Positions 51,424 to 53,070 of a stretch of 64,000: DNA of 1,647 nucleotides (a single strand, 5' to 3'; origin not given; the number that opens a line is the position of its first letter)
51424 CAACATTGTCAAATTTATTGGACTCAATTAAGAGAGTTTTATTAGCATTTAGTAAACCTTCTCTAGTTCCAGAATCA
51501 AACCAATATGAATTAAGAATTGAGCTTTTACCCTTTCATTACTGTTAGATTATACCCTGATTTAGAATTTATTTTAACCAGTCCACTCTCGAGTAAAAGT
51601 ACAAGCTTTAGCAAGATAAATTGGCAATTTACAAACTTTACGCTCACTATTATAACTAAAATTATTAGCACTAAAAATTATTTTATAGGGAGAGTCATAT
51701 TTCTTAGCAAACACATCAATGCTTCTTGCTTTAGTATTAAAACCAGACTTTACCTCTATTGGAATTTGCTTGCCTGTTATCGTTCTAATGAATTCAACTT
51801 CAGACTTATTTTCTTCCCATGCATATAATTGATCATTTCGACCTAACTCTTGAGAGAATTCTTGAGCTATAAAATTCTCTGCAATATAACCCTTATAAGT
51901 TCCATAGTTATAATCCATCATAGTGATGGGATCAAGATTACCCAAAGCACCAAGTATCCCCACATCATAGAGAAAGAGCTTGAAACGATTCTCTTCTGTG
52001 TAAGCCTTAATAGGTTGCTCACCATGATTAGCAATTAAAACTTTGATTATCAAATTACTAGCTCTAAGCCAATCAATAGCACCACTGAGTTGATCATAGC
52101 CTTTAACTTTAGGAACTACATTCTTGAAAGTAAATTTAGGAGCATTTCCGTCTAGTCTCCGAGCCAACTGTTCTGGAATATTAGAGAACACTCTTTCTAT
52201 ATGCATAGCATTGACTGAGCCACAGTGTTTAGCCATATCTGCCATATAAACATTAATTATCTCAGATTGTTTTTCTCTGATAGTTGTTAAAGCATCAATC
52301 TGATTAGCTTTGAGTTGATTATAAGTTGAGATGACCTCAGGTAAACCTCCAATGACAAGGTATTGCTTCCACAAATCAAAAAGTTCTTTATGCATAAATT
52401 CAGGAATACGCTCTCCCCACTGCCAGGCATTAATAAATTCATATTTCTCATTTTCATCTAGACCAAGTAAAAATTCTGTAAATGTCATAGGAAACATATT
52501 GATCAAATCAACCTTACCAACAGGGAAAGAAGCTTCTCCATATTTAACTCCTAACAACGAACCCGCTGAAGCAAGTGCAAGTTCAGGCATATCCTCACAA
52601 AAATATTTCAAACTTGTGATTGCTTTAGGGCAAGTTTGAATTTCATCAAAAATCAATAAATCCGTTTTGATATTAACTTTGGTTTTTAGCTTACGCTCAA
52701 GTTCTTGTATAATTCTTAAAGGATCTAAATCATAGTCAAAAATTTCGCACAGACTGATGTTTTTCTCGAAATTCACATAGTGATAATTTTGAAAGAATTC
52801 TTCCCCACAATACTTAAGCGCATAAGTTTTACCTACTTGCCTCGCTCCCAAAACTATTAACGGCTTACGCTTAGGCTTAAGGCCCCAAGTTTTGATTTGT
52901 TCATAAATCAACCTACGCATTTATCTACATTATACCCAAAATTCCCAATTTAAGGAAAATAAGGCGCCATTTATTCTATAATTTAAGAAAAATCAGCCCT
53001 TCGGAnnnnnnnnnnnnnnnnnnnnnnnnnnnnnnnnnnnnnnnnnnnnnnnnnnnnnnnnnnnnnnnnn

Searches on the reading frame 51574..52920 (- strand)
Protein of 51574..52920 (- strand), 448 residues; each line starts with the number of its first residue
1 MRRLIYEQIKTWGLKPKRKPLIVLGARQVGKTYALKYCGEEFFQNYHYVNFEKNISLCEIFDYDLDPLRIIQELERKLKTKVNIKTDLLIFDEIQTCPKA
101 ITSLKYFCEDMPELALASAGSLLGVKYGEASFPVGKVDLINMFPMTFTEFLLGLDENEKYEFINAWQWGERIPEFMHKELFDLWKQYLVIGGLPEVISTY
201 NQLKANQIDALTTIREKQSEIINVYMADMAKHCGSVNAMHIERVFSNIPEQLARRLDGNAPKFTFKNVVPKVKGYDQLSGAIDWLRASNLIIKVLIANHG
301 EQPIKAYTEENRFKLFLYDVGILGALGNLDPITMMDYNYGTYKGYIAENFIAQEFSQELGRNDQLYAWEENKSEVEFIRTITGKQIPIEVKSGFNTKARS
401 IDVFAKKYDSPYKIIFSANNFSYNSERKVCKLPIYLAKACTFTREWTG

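Call 48: search_protein_families(library=pfam, proteins=[window:51574-52920:-], max_evalue=0.00001)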
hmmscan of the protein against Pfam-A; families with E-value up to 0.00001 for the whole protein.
window:51574-52920:- (448 aa): 2 families
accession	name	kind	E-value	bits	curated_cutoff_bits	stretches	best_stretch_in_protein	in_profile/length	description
PF13173.12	AAA_14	-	1.5e-23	83.6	27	1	18-151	2-129/129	AAA domain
PF13635.12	DUF4143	-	3.3e-19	69.6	28.1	1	228-393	3-160/160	Domain of unknown function (DUF4143)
